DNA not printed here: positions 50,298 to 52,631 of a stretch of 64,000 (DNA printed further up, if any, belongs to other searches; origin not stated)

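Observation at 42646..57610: Candidate undescribed catabolic system for an N-acylated amine/polyamine: family-5 ABC importer + amidohydrolase_3 + PuuB-like oxidase + GABA shunt under a PucR activator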

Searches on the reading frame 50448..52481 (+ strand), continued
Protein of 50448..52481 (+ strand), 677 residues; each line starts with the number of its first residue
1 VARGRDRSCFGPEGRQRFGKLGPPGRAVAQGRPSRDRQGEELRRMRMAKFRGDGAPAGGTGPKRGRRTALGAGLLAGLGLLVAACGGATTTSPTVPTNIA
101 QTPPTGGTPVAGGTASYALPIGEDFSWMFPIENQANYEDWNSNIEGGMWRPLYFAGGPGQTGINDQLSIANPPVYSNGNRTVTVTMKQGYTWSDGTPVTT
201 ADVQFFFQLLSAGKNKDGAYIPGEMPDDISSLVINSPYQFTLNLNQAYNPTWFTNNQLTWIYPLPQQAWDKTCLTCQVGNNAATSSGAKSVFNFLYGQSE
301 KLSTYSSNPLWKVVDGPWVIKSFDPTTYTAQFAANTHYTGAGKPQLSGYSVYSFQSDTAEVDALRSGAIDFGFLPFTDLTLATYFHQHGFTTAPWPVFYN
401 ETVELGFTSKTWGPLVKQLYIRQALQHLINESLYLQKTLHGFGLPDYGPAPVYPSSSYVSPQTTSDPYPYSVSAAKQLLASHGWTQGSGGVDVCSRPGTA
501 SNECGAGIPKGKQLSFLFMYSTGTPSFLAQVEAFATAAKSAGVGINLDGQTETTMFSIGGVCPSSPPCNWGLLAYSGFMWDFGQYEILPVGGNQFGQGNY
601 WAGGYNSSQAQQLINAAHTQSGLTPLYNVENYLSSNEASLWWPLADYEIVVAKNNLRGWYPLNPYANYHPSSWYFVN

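Call 46: search_protein_families(library=pfam, proteins=[L023:31-1086:+, L023:1928-3154:-, L023:3548-4690:-, L023:7549-7998:-, L023:18309-19505:+, L034:8301-9668:-, L034:17529-19445:-, L017:9847-10827:-, L017:11808-13013:-, L034:20683-21828:-])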
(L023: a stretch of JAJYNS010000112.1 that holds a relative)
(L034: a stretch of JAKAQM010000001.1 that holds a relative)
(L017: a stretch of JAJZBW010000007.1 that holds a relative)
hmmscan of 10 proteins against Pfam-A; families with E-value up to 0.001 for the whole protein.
L023:31-1086:+ (351 aa): 3 families
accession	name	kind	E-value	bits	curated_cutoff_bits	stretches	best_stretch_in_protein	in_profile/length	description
PF00072.30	Response_reg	-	8.2e-26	90.8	30.2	1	136-247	1-110/111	Response regulator receiver domain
PF00196.25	GerE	-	1.7e-19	69.6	23.5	1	281-336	2-57/57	Bacterial regulatory proteins, luxR family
PF08281.18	Sigma70_r4_2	-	9.6e-05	22.4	25.7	1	279-324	8-54/54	Sigma-70, region 4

L023:1928-3154:- (408 aa): 1 family
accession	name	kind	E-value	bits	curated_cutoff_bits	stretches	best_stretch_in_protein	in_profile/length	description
PF07690.21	MFS_1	-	2.6e-33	115.8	33.4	2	18-352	4-347/347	Major Facilitator Superfamily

L023:3548-4690:- (380 aa): 2 families
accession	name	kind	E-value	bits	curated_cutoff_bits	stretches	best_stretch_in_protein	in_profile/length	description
PF11258.13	DUF3048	-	6.9e-30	104.6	25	1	85-216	9-140/148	Protein of unknown function (DUF3048) N-terminal domain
PF17479.7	DUF3048_C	-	3.8e-28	98.6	25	1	245-362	1-114/114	Protein of unknown function (DUF3048) C-terminal domain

L023:7549-7998:- (149 aa): 10 families
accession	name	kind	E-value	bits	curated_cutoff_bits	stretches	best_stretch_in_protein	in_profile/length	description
PF22482.2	AsnC_trans_reg_3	-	3.9e-16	59.4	24.4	1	80-148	27-94/95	PF0864 C-terminal dimeric alpha+beta barrel domain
PF13404.12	HTH_AsnC-type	-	4.2e-16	58.9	27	1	4-45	1-42/42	AsnC-type helix-turn-helix domain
PF01037.27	AsnC_trans_reg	-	8.1e-14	51.7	25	1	69-138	1-72/73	Lrp/AsnC ligand binding domain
PF13412.12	HTH_24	-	3.2e-13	49.4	21.9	1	4-51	1-48/48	Winged helix-turn-helix DNA-binding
PF22451.2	NirdL-like_HTH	-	1.8e-08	34.3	27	1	10-50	3-46/47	Siroheme decarboxylase NirDL-like HTH domain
PF12840.13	HTH_20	-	3.5e-05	24.1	27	1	5-53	3-51/51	Helix-turn-helix domain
PF08279.18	HTH_11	-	6.5e-05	23.2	25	1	9-55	3-49/55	HTH domain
PF13518.12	HTH_28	-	0.00021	21.7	25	1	10-48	4-40/52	Helix-turn-helix domain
PF24034.1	DUF7343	-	0.00051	20.3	27.6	1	10-53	7-51/62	Domain of unknown function (DUF7343)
PF08281.18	Sigma70_r4_2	-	0.00073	19.6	25.7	0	19-45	25-51/54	Sigma-70, region 4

L023:18309-19505:+ (398 aa): 5 families
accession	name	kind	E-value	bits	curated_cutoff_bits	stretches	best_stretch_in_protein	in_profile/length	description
PF01262.27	AlaDh_PNT_C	-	1.1e-78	264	23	1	168-379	1-213/214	Alanine dehydrogenase/PNT, C-terminal domain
PF05222.21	AlaDh_PNT_N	-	3.5e-49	167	30.4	1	31-164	1-136/136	Alanine dehydrogenase/PNT, N-terminal domain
PF07992.20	Pyr_redox_2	-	7.1e-06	26.1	26.1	1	138-244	94-191/291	Pyridine nucleotide-disulphide oxidoreductase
PF02826.25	2-Hacid_dh_C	-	0.00054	19.8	25.1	0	194-295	35-127/178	D-isomer specific 2-hydroxyacid dehydrogenase, NAD binding domain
PF00070.33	Pyr_redox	-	0.00063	20.6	22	0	197-245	1-49/82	Pyridine nucleotide-disulphide oxidoreductase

L034:8301-9668:- (455 aa): 1 family
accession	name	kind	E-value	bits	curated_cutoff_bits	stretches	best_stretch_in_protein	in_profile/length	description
PF01425.27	Amidase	-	2.3e-101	340.5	27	1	2-424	3-445/445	Amidase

L034:17529-19445:- (638 aa): 2 families
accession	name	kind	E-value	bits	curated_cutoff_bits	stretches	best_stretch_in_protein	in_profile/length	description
PF00501.34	AMP-binding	-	1e-72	245.6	29.9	1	92-485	3-384/384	AMP-binding enzyme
PF13193.12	AMP-binding_C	-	1.5e-21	77.5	24.5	1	535-613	1-76/76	AMP-binding enzyme C-terminal domain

L017:9847-10827:- (326 aa): 5 families
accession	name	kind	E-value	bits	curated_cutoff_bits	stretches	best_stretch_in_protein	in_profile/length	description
PF05448.18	AXE1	-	3.8e-99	331.9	21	1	1-318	1-320/321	Acetyl xylan esterase (AXE1)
PF00326.27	Peptidase_S9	-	4.4e-08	33.3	22.6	1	157-301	43-187/213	Prolyl oligopeptidase family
PF00561.26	Abhydrolase_1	-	5.4e-05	23.4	25.8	1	86-199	3-90/245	alpha/beta hydrolase fold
PF12146.15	Hydrolase_4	-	0.00027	20.8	27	0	103-198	25-96/239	Serine aminopeptidase, S33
PF07859.19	Abhydrolase_3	-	0.00047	20.4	25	1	157-201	47-94/210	alpha/beta hydrolase fold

L017:11808-13013:- (401 aa): 1 family
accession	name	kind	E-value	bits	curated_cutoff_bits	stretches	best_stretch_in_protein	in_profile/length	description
PF00528.27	BPD_transp_1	-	4.5e-14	53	26.4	1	214-388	2-176/184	Binding-protein-dependent transport system inner membrane component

L034:20683-21828:- (381 aa): 3 families
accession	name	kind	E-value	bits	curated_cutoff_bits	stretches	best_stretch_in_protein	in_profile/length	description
PF03466.25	LysR_substrate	-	7.4e-46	156.6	28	1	143-344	2-205/209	LysR substrate binding domain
PF00126.33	HTH_1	-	3.6e-22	78.5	26.6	1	60-118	2-60/60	Bacterial regulatory helix-turn-helix protein, lysR family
PF01022.26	HTH_5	-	0.00041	20.6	22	0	78-96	22-40/47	Bacterial regulatory protein, arsR family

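Call 49: predict_structure(alignment_id=A1)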
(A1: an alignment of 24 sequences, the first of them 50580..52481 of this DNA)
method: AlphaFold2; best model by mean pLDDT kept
length: 633 residues; sequences in the alignment: 24
mean_pLDDT: 65.1   pTM: 0.55
mean pLDDT of the five models: 65.1, 63.6, 57.1, 56.8, 56.0
residues with pLDDT >= 90: 54; 70-90: 250; 50-70: 172; < 50: 157
segments of 3 or more residues with pLDDT < 50: 1-54, 77-83, 85-99, 114-117, 353-361, 402-412, 516-523, 532-561, 599-602, 618-624, 631-633
pLDDT, mean of each block of 10 residues (from residue 1): 25 31 33 34 30 52 63 61 47 45 67 56 85 93 87 89 74 51 81 95 77 76 77 71 73 70 69 76 76 71 78 82 84 79 83 45 64 81 77 60 40 57 81 91 89 74 85 73 74 92 73 50 55 33 27 29 62 60 66 57 69 57 49 46
secondary structure, 60 per line:
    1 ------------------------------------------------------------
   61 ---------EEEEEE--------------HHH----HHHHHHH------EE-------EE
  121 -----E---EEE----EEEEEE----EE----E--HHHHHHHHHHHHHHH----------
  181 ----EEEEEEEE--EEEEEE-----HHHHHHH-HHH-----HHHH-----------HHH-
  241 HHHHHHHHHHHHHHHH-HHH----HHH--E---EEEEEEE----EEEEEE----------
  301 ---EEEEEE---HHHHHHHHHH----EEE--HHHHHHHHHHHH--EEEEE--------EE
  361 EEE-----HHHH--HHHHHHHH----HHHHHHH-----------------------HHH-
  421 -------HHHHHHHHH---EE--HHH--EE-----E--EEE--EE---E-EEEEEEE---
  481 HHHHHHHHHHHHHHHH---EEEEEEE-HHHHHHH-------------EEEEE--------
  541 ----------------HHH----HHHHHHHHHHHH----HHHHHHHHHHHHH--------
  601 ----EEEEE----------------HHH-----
elements in order (helices of 4 or more, strands of 3 or more residues): E70-75 H97-103 E130-132 E137-142 H156-170 E185-192 E195-200 H206-212 H222-225 H241-256 E274-280 E285-290 E304-309 H313-322 E327-329 H332-343 E346-350 E359-363 H369-372 H375-382 H387-393 H428-436 E459-461 E471-477 H481-496 E500-506 H508-514 E528-532 H564-575 H580-592 E605-609

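Call 52: fold_search(model_id=the predicted structure, library=pdb)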
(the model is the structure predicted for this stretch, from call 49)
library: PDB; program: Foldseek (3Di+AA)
matches with E <= 10: 833; with E <= 0.001: 172
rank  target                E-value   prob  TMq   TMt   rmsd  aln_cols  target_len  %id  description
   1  1xoc_A                6.4e-27  1.00  0.50  0.60   7.8       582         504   17  The structure of the oligopeptide-binding protein, AppA, from Bacillus subtilis in complex with a nonapeptide. (released 2005-01-25)
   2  4oeu_A                1.0e-23  1.00  0.51  0.62   7.4       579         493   15  Crystal structure of NikZ from Campylobacter jejuni in complex with Ni(L-His) (released 2014-10-01)
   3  4ofl_A                1.1e-23  1.00  0.50  0.61   6.6       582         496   16  Crystal structure of YntA from Yersinia pestis in complex with Ni(L-His)2 (released 2014-10-01)
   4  6wm6                  2.4e-23  1.00  0.52  0.59   7.0       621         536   16  Periplasmic EDTA-binding protein EppA, tetragonal (released 2020-11-18)
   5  4wed                  3.0e-23  1.00  0.55  0.70   5.8       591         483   18  Crystal structure of ABC transporter substrate-binding protein from Sinorhizobium meliloti (released 2014-09-24)
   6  3mvx_A                3.2e-23  1.00  0.55  0.68   6.3       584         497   16  X-ray structure of the reduced NikA/1 hybrid, NikA/1-Red (released 2011-02-09)
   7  4ofo_A                5.2e-23  1.00  0.54  0.66   5.7       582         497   15  Crystal structure of YntA from Yersinia pestis, unliganded form (released 2014-10-01)
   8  6wm7_A                5.2e-23  1.00  0.52  0.60   7.0       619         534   15  Periplasmic EDTA-binding protein EppA, orthorhombic (released 2020-11-18)
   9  1zlq_A                7.3e-23  1.00  0.54  0.66   6.3       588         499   15  Crystallographic and spectroscopic evidence for high affinity binding of Fe EDTA (H2O)- to the periplasmic nickel tran (released 2005-08-02)
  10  1uiv_A                9.3e-23  1.00  0.57  0.69   6.0       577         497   17  Crystal structures of the liganded and unliganded nickel binding protein NikA from Escherichia coli (Nickel liganded f (released 2004-02-03)
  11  5on9_B                9.9e-23  1.00  0.56  0.68   6.0       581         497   16  Crystal structure of NikA in complex with reduced Fe-L1 (N-(2-hydroxybenzyl)-N'-(2-thiomethylbenzyl)-N,N'-ethylenediam (released 2017-12-13)
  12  4oet_A                9.9e-23  1.00  0.53  0.65   6.3       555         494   15  Crystal structure of NikZ from Campylobacter jejuni, unliganded form (released 2014-10-01)
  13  8efz_A                1.0e-22  1.00  0.50  0.63   6.9       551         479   14  Crystal structure of CcNikZ-II, apoprotein (released 2024-03-13)
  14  3dp8_A                1.2e-22  1.00  0.51  0.62   7.1       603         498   16  Structural characterization of a putative endogenous metal chelator in the periplasmic nickel transporter NikA (nickel (released 2008-09-16)
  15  4dcx_B                1.3e-22  1.00  0.53  0.65   6.7       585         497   15  X-ray structure of NikA in complex with Fe(1R,2R)-N,N'-Bis(2-pyridylmethyl)-N,N'-dicarboxymethyl-1,2-cyclohexanediamin (released 2012-05-09)
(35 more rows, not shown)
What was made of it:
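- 50580..52481 (+): Family-5 solute-binding lipoprotein (lipobox LVAAC, Cys41). It belongs to a divergent clade found in Dormibacteria, Acidimicrobiia and other Actinomycetota. The fold search returns generic cluster-C SBPs at about 15% identity (calls 49, 52).
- The SBP model is poor (pLDDT 65), and its structural neighbours are generic Nik, App and Dpp proteins (calls 49, 52). The structural neighbours of the SBP are peptide and nickel binders (call 52).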

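Call 64: search_protein_families(library=pfam, proteins=[L054:5514-6209:+, L054:6206-7594:+, L054:7591-8190:+, L054:11732-12400:-, L054:12466-14142:+, L054:2919-4232:-, L025:11808-13121:-, L025:13118-13753:-, L025:6817-9312:-, L025:5549-6820:-])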
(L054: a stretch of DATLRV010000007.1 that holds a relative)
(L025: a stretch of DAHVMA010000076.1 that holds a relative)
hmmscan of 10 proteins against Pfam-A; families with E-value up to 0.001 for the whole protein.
L054:5514-6209:+ (231 aa): 3 families
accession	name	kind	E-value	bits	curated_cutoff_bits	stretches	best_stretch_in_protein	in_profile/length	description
PF00072.30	Response_reg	-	1.3e-29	103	30.2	1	9-118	1-111/111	Response regulator receiver domain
PF00486.34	Trans_reg_C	-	5.3e-26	90.9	26.2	1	153-229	1-77/77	Transcriptional regulatory protein, C terminal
PF21695.3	GlnR_1st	-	0.00037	20.8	27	1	45-119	36-109/111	Transcription regulator GlnR, N-terminal domain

L054:6206-7594:+ (462 aa): 3 families
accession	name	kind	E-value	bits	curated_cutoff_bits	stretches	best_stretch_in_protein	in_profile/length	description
PF02518.31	HATPase_c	-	1.1e-27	97.1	26.4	1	346-459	1-109/111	Histidine kinase-, DNA gyrase B-, and HSP90-like ATPase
PF00512.31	HisKA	-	1e-12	48.3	26.9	1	241-305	4-66/66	His Kinase A (phospho-acceptor) domain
PF00672.30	HAMP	-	2.3e-08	34.7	25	1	184-234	1-53/53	HAMP domain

L054:7591-8190:+ (199 aa): 1 family
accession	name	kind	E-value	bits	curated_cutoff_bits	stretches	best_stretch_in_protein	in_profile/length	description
PF10646.14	Germane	-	1.3e-12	48.8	23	1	68-173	2-115/117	Sporulation and spore germination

L054:11732-12400:- (222 aa): 3 families
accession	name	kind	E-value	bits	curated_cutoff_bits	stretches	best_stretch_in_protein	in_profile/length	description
PF13977.11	TetR_C_6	-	1.8e-21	76.9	27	1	84-196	4-114/115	BetI-type transcriptional repressor, C-terminal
PF00440.29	TetR_N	-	2.2e-12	47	24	1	14-57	2-45/47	Bacterial regulatory proteins, tetR family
PF16925.10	TetR_C_13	-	0.00083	20.2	27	0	117-176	37-97/109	Tetracyclin repressor-like, C-terminal domain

L054:12466-14142:+ (558 aa): 8 families
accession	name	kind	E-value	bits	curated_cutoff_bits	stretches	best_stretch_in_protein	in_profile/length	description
PF01266.30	DAO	-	5.8e-12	46.2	27.9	1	17-62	1-52/353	FAD dependent oxidoreductase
PF13450.12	NAD_binding_8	-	1.2e-09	38.8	21.9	1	20-61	1-41/68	NAD(P)-binding Rossmann-like domain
PF01593.30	Amino_oxidase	-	1.9e-09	37.8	19.8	1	247-356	191-295/443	Flavin containing amine oxidoreductase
PF07992.20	Pyr_redox_2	-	9.3e-07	29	26.1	1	16-51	1-37/291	Pyridine nucleotide-disulphide oxidoreductase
PF00890.30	FAD_binding_2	-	1.6e-06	28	20.4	1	17-55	1-39/414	FAD binding domain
PF12831.13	FAD_oxidored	-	7.7e-06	25.9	27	1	17-63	1-47/416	FAD dependent oxidoreductase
PF01946.23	Thi4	-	7e-05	22.6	26.2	1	16-54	18-57/235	Thi4 family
PF01494.25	FAD_binding_3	-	0.00028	20.7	22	1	16-50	2-36/349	FAD binding domain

L054:2919-4232:- (437 aa): 4 families
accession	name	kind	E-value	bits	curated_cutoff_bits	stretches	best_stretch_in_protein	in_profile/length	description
PF13377.12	Peripla_BP_3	-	5e-37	128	26.5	1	250-413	1-167/167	Periplasmic binding protein-like domain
PF00532.27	Peripla_BP_1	-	3.5e-29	102.6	22.2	1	142-388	2-258/281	Periplasmic binding proteins and sugar binding domain of LacI family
PF13407.12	Peripla_BP_4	-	1.1e-17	64.9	35.1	1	144-357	1-217/258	Periplasmic binding protein domain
PF00356.27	LacI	-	1e-10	41.6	27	1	83-130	1-46/46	Bacterial regulatory proteins, lacI family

L025:11808-13121:- (437 aa): 3 families
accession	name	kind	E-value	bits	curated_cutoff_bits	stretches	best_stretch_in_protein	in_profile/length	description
PF07690.21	MFS_1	-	9.8e-47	160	33.4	2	43-251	1-220/347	Major Facilitator Superfamily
PF12832.13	MFS_1_like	-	4.5e-10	39.5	25.2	2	61-185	235-361/373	MFS_1 like family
PF00083.30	Sugar_tr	-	3.6e-06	26.6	22.3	1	70-188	43-160/452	Sugar (and other) transporter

L025:13118-13753:- (211 aa): 2 families
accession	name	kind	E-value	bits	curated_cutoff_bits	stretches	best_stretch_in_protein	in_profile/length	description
PF17937.6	TetR_C_28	-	2.7e-27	95.4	26.4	1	85-195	1-95/96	Tetracyclin repressor-like, C-terminal domain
PF00440.29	TetR_N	-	4.3e-10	39.7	24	1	16-62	1-47/47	Bacterial regulatory proteins, tetR family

L025:6817-9312:- (831 aa): 3 families
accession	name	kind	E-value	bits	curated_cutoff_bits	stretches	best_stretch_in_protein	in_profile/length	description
PF13549.11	ATP-grasp_5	-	3.2e-47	161.2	27.6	1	617-816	13-219/221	ATP-grasp domain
PF13607.11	Succ_CoA_lig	-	4.9e-31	107.8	27.4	1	278-414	1-138/138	Succinyl-CoA ligase like flavodoxin domain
PF13380.12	CoA_binding_2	-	9.7e-18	65.1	22.8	1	140-260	1-115/116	CoA binding domain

L025:5549-6820:- (423 aa): 5 families
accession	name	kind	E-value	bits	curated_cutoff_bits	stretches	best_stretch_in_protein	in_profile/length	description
PF00441.29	Acyl-CoA_dh_1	-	2.2e-42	145.2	22.4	1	239-390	1-149/150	Acyl-CoA dehydrogenase, C-terminal domain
PF08028.16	Acyl-CoA_dh_2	-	2.1e-16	60.9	22.7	1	255-379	2-133/134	Acyl-CoA dehydrogenase, C-terminal domain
PF02770.24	Acyl-CoA_dh_M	-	2.9e-13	50.2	33.3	1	132-208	1-78/97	Acyl-CoA dehydrogenase, middle domain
PF02771.21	Acyl-CoA_dh_N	-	2.4e-10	41.2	22.9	1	18-128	3-113/113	Acyl-CoA dehydrogenase, N-terminal domain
PF22924.1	ACOX_C_alpha1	-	1.1e-05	25.7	27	1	318-381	96-159/169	Acyl-CoA oxidase, C-alpha1 domain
